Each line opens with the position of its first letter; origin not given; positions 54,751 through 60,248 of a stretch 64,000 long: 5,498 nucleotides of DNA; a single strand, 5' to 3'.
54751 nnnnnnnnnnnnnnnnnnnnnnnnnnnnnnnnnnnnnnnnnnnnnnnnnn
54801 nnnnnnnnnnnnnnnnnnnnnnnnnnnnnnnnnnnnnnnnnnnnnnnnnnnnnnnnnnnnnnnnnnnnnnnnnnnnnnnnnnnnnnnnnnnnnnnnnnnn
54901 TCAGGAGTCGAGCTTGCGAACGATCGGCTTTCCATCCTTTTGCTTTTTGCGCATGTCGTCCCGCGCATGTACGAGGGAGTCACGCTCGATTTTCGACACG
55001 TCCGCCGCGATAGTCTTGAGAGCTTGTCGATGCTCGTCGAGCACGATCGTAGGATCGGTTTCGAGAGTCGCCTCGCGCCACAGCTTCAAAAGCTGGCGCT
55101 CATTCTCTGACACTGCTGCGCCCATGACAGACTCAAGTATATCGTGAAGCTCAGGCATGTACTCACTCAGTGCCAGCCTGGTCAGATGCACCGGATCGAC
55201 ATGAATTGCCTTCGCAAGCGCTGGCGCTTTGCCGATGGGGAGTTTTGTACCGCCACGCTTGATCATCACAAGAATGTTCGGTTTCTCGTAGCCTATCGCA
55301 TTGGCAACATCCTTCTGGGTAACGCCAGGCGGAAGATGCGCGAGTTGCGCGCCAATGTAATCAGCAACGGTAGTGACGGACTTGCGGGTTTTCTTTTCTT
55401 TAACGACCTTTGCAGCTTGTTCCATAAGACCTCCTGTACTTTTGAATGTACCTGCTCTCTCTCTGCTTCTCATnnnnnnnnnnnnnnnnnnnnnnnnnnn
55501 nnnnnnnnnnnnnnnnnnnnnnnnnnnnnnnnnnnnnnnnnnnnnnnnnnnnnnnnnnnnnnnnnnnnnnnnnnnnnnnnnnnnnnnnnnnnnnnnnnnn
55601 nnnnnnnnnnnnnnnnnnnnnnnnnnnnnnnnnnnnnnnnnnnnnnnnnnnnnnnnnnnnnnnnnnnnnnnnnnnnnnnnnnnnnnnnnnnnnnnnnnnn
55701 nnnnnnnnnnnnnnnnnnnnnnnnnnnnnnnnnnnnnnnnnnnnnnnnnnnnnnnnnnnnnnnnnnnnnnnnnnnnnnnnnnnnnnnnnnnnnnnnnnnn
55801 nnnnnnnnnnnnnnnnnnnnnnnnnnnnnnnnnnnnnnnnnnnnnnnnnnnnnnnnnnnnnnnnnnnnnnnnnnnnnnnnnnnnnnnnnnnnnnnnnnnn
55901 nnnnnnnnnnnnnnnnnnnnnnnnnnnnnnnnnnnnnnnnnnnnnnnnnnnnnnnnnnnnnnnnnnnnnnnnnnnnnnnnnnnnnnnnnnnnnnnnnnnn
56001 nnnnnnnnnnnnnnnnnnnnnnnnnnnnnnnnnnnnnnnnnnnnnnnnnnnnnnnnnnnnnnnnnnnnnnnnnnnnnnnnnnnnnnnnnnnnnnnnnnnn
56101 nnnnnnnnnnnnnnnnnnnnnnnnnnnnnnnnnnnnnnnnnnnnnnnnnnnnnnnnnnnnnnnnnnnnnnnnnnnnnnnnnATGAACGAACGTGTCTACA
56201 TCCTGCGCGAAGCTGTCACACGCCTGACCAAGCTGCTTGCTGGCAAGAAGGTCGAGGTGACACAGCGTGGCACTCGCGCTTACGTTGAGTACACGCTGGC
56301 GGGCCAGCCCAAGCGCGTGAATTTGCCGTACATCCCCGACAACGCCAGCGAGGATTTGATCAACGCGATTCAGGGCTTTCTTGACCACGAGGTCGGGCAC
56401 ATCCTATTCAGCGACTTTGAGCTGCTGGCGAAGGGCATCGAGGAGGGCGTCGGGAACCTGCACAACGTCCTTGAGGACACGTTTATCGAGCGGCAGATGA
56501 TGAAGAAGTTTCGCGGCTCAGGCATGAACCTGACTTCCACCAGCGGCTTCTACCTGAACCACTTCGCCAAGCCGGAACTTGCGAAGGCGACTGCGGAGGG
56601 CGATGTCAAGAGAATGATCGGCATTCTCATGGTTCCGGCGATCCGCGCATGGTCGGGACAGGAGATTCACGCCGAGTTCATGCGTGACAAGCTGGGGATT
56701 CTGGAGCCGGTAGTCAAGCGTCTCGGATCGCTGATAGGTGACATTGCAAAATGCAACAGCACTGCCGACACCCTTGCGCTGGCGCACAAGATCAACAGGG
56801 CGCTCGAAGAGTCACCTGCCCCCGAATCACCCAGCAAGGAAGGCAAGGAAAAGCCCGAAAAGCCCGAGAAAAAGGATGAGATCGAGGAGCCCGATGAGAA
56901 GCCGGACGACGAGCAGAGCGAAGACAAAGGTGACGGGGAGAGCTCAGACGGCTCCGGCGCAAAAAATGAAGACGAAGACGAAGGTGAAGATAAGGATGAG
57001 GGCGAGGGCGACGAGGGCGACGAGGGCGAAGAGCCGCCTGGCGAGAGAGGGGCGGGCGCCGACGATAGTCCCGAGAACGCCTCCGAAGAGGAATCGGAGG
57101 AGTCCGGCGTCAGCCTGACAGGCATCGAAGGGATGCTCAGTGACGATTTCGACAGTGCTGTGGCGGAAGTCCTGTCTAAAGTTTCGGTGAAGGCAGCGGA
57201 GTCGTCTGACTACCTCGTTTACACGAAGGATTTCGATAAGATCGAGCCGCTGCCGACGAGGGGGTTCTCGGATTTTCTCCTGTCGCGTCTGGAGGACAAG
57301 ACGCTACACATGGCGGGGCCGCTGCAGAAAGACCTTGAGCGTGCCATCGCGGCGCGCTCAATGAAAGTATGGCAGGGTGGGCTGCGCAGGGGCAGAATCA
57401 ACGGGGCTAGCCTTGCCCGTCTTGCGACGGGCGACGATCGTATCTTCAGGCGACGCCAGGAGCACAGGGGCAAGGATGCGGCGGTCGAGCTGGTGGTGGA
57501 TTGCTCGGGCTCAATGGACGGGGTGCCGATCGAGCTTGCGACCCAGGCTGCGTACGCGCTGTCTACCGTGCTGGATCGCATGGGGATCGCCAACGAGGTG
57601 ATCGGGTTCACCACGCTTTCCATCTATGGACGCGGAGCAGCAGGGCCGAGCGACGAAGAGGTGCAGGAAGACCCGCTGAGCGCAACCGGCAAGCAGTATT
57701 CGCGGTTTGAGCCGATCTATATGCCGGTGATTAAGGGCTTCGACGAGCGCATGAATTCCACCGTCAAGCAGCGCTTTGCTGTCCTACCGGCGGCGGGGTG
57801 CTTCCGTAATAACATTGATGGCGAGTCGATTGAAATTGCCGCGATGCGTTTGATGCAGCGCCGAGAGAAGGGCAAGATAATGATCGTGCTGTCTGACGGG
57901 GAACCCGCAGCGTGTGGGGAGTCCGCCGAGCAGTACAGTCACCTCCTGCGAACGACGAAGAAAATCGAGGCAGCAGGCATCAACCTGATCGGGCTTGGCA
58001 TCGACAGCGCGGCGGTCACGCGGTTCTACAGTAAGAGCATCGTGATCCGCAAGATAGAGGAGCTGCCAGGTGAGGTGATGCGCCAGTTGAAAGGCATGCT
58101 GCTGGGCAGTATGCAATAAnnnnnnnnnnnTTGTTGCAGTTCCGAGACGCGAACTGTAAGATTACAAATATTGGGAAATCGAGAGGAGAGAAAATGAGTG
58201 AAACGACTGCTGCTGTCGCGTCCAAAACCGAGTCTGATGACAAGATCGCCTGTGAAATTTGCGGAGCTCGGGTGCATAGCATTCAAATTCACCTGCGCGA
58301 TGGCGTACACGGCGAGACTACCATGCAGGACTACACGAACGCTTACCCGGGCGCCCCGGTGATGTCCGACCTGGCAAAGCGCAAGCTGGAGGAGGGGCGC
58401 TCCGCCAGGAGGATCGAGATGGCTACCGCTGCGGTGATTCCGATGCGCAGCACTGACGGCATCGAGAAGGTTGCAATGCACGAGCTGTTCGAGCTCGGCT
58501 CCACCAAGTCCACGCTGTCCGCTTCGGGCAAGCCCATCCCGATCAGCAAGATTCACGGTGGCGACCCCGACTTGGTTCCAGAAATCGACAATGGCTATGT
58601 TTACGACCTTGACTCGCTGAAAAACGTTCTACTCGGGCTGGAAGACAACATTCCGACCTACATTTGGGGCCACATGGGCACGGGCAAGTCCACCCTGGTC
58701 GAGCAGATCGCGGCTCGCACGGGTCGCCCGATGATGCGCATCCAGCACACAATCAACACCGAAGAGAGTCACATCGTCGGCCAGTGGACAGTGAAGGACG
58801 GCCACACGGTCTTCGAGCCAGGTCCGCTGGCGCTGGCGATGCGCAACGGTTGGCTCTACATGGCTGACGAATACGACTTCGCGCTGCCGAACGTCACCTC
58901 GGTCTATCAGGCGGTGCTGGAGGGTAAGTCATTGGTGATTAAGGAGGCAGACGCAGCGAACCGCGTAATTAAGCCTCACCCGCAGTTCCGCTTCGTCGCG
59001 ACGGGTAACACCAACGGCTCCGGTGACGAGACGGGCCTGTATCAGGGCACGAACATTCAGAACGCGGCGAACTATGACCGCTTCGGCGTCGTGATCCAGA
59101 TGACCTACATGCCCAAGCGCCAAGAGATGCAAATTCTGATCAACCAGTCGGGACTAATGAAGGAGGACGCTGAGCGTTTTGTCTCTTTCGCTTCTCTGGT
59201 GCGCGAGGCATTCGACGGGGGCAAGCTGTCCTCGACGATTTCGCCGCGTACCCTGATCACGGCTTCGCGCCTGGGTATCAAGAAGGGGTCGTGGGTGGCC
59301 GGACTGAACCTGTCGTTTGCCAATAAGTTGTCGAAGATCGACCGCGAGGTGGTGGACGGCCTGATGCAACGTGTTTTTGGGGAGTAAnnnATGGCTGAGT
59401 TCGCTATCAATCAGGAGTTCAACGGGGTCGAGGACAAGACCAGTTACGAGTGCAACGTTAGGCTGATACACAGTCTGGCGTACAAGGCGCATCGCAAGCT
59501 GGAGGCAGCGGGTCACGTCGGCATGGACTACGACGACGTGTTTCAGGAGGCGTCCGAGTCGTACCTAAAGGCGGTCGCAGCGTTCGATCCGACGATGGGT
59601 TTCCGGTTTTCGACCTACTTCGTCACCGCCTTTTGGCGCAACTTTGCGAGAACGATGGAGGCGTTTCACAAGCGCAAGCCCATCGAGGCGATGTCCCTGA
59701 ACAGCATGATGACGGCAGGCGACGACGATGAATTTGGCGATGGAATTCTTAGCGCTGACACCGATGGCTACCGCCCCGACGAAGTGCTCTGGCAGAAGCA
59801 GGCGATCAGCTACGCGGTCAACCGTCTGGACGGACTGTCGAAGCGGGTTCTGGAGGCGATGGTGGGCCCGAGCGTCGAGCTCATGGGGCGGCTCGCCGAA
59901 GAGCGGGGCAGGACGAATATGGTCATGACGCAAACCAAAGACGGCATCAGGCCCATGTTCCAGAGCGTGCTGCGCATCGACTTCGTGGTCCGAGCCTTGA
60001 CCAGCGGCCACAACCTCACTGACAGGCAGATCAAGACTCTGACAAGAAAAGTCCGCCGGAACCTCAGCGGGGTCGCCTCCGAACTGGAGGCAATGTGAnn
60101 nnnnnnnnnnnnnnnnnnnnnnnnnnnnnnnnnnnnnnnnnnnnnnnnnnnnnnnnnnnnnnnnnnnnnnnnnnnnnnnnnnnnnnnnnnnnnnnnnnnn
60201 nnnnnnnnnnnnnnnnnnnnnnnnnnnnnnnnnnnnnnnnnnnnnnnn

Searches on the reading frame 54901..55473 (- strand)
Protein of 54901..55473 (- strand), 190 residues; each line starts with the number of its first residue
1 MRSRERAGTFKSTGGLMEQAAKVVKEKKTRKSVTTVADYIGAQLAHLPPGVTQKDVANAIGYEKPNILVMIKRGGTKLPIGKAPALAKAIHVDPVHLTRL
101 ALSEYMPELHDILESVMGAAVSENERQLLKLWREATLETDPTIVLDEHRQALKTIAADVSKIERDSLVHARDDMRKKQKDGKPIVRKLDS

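Call 5: search_protein_families(library=pfam, proteins=[window:54901-55473:-], max_evalue=0.1)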
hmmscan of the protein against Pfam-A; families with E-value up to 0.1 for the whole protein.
window:54901-55473:- (190 aa): 2 families
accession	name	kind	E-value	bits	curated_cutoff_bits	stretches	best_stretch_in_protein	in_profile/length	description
PF01381.28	HTH_3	-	0.0074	16.7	23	1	50-95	9-53/55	Helix-turn-helix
PF13560.12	HTH_31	-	0.064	14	27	0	33-65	13-29/64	Helix-turn-helix domain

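Call 9: search_protein_families(library=phrogs, proteins=[window:54901-55473:-], max_evalue=0.01)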
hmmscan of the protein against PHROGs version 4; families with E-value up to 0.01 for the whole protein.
window:54901-55473:- (190 aa): 1 family
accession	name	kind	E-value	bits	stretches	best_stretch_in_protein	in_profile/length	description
phrog_8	-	transcription regulation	1e-05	26.2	1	48-156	168-257/346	transcriptional regulator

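Call 94: search_protein_families(library=ncbifam, proteins=[window:54901-55473:-], max_evalue=0.01)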
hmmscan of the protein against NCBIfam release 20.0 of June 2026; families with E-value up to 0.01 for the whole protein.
window:54901-55473:- (190 aa): 0 families

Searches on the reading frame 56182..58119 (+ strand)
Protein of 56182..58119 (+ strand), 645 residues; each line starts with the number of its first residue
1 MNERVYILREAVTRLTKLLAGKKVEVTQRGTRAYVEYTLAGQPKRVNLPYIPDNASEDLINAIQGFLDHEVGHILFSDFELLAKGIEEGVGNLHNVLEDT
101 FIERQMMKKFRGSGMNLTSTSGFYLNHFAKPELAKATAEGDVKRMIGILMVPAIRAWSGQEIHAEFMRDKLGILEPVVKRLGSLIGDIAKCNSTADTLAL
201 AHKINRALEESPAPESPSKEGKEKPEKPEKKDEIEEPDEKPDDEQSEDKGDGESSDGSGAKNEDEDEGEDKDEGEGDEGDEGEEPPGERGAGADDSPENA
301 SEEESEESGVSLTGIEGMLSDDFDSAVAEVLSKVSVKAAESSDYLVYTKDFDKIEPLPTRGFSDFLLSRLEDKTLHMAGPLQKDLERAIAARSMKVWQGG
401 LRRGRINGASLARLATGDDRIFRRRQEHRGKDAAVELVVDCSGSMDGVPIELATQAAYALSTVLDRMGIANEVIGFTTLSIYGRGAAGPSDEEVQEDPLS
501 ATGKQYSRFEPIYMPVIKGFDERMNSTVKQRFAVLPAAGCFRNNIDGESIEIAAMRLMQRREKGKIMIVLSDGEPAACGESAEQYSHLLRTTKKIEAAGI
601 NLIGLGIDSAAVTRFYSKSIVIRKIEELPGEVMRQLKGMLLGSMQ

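Call 9: search_protein_families(library=phrogs, proteins=[window:56182-58119:+], max_evalue=0.01)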
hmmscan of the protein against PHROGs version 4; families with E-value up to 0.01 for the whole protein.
window:56182-58119:+ (645 aa): 6 families
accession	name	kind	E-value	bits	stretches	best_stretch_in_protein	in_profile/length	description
phrog_1576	-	unknown function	6.1e-201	670.8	2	242-641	325-728/729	-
phrog_17276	-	moron, auxiliary metabolic gene and host takeover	4.9e-27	95.6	2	248-478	217-445/580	aerobic cobaltochelatase CobT subunit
phrog_5298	-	moron, auxiliary metabolic gene and host takeover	3.3e-23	83.2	1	80-608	157-613/645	cobalamin biosynthesis protein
phrog_26570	-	unknown function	1.8e-18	67.4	1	567-641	1-74/75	-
phrog_459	-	other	1.3e-10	41.8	1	13-112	8-98/736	peptidase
phrog_23795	-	unknown function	4.8e-05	23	0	230-474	371-622/743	-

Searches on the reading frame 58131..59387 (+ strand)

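Call 9: search_protein_families(library=phrogs, proteins=[window:58131-59387:+], max_evalue=0.01)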
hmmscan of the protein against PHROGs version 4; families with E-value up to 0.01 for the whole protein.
window:58131-59387:+ (418 aa): 5 families
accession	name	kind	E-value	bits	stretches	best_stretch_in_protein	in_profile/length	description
phrog_249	-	moron, auxiliary metabolic gene and host takeover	3.2e-94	317.4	1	36-382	6-333/380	porphyrin biosynthesis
phrog_16448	-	other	2.3e-17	63.5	1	175-328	451-595/680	ATPase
phrog_29395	-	unknown function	7e-09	36.1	1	174-362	183-393/531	-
phrog_1297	-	other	0.00014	22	1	170-263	22-124/356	ATPase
phrog_5424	-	other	0.00029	20.6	1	178-256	285-363/527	ATPase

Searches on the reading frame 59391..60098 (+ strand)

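Call 79: search_protein_families(library=phrogs, proteins=[window:59391-60098:+], max_evalue=0.00001)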
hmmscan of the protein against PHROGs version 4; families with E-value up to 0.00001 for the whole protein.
window:59391-60098:+ (235 aa): 2 families
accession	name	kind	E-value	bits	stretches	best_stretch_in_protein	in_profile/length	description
phrog_351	-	transcription regulation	3.6e-12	46.7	1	16-79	506-565/928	RNA polymerase sigma factor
phrog_3741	-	unknown function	1.4e-09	38.9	1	19-228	9-219/221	-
